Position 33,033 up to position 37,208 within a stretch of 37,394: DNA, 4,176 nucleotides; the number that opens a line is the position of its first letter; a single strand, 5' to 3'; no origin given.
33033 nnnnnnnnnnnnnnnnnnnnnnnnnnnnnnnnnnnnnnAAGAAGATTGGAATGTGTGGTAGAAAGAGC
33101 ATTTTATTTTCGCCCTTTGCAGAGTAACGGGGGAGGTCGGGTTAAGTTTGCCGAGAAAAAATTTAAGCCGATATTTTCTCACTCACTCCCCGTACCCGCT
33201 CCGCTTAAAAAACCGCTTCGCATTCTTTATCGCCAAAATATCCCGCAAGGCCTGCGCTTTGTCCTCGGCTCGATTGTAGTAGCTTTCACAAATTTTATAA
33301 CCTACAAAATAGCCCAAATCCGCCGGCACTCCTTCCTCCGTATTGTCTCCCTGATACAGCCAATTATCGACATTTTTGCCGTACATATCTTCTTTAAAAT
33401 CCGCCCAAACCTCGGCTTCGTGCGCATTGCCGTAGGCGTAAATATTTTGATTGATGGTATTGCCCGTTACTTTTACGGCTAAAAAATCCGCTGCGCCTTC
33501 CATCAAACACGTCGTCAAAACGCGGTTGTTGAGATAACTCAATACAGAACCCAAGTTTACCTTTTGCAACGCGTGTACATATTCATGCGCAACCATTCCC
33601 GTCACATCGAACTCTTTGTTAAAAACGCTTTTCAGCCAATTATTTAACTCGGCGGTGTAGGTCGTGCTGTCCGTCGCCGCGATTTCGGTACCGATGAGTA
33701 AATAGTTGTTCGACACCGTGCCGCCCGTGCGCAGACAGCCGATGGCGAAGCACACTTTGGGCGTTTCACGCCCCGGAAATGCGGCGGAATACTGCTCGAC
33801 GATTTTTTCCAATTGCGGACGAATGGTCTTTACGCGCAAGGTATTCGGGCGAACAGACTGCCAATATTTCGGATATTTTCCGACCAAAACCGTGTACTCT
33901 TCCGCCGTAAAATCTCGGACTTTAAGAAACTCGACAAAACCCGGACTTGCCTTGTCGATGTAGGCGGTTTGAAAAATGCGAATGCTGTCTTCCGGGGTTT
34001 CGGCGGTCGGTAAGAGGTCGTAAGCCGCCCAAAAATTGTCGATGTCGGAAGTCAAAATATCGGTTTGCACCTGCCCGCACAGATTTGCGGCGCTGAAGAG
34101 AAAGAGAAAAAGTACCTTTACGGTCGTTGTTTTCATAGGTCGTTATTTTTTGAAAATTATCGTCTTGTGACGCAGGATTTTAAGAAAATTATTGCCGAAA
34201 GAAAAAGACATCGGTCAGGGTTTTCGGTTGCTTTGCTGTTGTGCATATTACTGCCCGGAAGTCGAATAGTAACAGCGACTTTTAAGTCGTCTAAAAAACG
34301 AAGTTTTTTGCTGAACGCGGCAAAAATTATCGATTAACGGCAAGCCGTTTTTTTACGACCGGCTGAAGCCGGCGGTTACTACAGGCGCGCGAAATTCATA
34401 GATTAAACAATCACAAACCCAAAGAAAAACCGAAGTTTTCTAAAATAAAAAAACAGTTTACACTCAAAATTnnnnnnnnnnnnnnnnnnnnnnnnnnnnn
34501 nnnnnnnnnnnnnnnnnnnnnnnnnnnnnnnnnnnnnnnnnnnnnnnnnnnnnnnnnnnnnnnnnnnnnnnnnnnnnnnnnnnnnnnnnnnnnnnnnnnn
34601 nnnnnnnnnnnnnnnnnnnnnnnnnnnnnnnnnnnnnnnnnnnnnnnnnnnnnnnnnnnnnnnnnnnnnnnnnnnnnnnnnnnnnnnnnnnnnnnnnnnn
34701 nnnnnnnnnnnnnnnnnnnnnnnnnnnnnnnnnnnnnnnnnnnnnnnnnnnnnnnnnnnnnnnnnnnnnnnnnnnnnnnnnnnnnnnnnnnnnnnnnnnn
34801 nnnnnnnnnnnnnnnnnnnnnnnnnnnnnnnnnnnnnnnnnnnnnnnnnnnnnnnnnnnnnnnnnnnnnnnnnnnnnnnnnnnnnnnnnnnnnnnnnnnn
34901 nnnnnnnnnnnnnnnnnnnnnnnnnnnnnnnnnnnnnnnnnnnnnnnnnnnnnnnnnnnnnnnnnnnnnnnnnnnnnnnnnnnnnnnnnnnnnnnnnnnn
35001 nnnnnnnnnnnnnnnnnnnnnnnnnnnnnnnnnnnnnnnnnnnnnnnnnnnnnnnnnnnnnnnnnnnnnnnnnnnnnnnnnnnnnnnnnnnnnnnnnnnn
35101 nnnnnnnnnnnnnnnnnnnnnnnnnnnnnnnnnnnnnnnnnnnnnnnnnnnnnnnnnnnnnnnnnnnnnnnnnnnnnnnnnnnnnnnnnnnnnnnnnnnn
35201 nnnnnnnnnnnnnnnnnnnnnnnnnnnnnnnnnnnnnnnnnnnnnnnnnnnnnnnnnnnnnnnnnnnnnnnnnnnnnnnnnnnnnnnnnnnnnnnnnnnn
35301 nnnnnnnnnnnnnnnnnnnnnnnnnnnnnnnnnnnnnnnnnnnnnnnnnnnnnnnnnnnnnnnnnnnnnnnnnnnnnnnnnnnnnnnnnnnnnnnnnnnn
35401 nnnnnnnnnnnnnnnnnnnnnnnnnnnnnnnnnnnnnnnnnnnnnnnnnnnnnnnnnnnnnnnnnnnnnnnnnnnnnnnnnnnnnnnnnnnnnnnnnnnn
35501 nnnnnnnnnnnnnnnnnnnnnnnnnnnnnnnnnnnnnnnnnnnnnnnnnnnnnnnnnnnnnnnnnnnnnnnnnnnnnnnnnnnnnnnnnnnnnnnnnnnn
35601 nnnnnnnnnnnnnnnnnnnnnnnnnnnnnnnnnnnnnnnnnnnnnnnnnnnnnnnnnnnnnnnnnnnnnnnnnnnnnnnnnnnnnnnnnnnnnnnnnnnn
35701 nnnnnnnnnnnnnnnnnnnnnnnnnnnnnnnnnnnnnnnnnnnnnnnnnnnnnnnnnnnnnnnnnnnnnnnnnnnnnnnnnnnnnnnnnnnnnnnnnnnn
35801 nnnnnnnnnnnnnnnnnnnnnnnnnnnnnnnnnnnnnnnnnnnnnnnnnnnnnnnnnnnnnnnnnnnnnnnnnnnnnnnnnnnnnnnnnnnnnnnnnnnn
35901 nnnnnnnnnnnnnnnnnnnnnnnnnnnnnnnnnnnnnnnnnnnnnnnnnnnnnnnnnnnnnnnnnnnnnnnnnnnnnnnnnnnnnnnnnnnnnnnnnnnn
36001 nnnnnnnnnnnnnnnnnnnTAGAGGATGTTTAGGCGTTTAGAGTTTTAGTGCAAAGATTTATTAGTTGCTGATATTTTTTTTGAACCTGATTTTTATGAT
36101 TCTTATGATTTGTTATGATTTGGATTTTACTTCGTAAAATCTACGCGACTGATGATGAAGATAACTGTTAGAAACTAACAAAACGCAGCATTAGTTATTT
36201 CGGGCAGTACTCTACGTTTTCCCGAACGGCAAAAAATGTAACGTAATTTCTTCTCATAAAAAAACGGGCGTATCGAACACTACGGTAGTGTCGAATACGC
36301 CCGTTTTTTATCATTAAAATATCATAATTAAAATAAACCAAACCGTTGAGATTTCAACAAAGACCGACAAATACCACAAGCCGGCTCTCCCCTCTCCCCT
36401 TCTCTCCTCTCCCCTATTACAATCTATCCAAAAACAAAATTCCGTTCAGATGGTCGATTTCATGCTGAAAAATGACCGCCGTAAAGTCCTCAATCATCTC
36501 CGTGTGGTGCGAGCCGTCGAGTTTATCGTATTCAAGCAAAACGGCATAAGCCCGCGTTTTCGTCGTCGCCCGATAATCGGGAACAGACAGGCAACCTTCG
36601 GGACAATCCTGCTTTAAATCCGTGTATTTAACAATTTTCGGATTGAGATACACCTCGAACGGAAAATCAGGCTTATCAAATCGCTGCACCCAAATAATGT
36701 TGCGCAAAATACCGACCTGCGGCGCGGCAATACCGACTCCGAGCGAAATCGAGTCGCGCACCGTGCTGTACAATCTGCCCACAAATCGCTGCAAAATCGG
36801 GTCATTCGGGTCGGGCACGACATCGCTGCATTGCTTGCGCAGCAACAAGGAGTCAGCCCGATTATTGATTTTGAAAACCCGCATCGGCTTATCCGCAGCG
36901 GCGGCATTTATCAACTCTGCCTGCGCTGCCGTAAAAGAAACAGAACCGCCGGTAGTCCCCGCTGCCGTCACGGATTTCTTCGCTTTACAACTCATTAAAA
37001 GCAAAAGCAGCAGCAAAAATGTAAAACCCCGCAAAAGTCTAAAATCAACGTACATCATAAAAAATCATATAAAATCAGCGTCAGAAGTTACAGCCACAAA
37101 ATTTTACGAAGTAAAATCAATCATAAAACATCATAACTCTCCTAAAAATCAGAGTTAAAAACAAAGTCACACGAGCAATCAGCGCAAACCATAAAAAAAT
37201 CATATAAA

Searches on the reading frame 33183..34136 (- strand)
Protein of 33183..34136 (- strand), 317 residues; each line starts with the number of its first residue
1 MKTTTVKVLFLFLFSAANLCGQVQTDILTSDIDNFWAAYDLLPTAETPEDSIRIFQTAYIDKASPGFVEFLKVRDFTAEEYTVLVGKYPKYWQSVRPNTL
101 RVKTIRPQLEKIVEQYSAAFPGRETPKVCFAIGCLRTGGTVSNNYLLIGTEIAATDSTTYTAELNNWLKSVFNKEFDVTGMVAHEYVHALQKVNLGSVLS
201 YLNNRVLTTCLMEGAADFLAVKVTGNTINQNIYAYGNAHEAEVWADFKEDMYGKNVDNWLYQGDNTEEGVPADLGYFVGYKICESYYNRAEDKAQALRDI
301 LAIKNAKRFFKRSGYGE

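Call 71: search_protein_families(library=pfam, proteins=[window:33183-34136:-], max_evalue=0.00001)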
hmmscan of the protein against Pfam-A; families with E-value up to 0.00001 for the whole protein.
window:33183-34136:- (317 aa): 2 families
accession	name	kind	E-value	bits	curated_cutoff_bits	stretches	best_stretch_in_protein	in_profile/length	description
PF25594.1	GldB_lipo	-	1.5e-13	51.5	27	1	98-315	83-307/309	Gliding motility protein GldB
PF10026.15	DUF2268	-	4e-09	36.7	23.6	1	177-295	64-183/195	Predicted Zn-dependent protease (DUF2268)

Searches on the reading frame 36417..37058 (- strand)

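Call 71: search_protein_families(library=pfam, proteins=[window:36417-37058:-], max_evalue=0.00001)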
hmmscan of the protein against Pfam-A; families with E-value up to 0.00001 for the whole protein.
window:36417-37058:- (213 aa): 1 family
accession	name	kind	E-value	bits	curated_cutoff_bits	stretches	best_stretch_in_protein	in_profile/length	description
PF01327.26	Pep_deformylase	-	4.7e-32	111.2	22.8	1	72-213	11-150/156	Polypeptide deformylase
